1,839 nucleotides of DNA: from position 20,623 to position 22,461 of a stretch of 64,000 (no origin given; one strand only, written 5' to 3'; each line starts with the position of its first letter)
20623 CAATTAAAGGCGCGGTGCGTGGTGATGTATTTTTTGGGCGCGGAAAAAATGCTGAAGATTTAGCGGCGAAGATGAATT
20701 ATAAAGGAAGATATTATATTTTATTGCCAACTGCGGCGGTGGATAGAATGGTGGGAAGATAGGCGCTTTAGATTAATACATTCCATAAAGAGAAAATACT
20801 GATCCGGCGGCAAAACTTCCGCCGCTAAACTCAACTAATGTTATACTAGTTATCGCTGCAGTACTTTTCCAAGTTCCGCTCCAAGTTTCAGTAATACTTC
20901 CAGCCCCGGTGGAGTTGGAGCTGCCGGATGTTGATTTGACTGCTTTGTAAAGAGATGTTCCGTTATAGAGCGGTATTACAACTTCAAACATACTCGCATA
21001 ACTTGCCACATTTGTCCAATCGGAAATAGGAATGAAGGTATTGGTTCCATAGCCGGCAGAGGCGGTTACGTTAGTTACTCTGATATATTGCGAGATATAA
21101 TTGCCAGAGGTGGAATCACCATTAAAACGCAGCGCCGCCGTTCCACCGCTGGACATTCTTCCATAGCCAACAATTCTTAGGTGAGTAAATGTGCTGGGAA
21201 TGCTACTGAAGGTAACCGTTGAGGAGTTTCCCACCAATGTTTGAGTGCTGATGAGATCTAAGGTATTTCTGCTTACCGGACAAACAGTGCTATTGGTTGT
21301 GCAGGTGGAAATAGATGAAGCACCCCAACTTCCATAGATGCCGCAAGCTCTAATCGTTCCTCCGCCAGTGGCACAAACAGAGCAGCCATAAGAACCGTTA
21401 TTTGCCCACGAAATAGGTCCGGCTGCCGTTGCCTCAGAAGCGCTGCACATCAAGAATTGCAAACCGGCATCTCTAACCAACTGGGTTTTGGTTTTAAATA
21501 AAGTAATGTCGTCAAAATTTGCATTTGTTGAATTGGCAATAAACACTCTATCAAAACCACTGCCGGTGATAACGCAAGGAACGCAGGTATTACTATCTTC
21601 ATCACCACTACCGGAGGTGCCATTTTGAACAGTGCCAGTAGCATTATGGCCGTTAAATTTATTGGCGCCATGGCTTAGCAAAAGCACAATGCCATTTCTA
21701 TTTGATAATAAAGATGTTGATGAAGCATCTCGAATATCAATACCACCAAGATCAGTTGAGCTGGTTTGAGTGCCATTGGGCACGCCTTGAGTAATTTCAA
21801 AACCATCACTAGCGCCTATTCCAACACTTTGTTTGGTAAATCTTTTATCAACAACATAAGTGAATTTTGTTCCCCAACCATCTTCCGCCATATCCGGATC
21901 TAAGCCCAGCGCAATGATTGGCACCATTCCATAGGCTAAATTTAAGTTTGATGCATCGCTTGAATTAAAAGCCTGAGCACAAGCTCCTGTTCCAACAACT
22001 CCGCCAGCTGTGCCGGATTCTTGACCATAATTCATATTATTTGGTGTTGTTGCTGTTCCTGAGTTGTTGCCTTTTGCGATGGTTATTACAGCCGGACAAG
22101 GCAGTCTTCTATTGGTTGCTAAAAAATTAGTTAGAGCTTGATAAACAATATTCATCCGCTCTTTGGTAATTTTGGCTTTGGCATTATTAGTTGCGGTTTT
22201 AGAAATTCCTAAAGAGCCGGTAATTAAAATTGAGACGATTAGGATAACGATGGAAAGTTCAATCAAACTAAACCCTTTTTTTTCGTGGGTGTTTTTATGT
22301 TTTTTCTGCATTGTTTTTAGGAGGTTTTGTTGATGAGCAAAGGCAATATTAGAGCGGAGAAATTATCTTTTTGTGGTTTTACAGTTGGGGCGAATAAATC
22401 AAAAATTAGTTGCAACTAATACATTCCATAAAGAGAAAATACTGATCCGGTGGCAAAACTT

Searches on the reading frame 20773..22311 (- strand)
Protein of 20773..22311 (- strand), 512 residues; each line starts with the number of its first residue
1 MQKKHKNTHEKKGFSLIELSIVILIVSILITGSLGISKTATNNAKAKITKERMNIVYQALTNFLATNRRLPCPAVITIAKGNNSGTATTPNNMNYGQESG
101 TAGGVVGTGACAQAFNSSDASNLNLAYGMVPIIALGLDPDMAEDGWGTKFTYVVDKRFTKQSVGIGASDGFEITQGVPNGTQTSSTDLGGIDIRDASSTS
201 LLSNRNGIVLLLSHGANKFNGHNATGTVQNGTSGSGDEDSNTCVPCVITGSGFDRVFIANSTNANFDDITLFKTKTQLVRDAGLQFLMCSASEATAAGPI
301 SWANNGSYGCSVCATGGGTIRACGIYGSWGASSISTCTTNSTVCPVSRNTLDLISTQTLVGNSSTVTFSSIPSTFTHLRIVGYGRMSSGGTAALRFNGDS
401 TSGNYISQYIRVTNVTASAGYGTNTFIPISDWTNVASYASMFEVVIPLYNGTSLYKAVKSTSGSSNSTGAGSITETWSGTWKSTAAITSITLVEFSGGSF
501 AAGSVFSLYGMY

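Call 60: search_protein_families(library=pfam, proteins=[window:20773-22311:-], max_evalue=0.00001)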
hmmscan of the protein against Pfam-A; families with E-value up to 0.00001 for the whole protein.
window:20773-22311:- (512 aa): 1 family
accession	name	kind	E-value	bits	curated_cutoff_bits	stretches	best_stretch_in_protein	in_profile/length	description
PF07963.17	N_methyl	-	8.4e-06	25.6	21.2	0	11-33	4-26/27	Prokaryotic N-terminal methylation motif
